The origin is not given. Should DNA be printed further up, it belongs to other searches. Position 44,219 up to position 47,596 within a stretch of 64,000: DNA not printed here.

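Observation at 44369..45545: Abrupt extreme-GC3 block confined to the motor domain of one kinesin paralog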

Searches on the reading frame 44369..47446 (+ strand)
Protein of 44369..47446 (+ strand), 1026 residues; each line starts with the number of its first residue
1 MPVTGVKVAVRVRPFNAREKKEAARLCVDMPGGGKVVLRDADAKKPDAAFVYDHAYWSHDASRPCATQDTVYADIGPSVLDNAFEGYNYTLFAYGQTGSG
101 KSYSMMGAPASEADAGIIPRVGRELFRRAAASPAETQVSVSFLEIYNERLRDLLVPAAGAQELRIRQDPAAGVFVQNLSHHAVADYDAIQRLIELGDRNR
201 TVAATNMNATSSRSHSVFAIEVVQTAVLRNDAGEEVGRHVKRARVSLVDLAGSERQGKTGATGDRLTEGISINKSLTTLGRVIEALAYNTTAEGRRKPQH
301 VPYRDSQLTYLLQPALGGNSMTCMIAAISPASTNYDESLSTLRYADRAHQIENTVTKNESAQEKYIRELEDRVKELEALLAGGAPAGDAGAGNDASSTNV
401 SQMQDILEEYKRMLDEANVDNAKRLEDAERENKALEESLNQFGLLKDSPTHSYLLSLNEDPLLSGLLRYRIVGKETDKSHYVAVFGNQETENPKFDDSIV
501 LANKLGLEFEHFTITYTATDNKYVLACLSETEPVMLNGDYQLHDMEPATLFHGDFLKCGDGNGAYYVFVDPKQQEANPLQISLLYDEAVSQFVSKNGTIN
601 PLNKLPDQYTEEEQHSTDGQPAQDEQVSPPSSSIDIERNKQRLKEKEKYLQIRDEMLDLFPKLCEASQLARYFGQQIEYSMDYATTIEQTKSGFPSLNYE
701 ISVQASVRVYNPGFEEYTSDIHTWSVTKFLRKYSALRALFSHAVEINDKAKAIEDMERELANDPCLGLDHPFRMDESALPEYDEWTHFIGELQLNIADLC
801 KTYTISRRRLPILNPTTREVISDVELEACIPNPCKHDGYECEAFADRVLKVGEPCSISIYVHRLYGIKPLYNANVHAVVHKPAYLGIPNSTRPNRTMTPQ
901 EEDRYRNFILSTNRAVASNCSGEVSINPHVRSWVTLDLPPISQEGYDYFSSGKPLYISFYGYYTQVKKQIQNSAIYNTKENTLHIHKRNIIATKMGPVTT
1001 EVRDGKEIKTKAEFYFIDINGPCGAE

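Call 6: find_encoding_contigs(protein=window:44369-47446:+, flank=3000, max_places=10)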
Protein window:44369-47446:+ (1026 aa): 2 contigs read that carry it; 2 places shown.
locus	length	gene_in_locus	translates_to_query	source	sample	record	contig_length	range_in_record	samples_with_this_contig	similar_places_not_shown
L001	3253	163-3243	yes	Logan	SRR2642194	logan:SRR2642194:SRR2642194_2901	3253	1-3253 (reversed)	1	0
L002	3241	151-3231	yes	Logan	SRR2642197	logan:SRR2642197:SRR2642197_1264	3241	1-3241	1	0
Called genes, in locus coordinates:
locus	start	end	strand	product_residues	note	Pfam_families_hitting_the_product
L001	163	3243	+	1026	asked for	PF00225:Kinesin, PF16796:Microtub_bd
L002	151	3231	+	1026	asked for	PF00225:Kinesin, PF16796:Microtub_bd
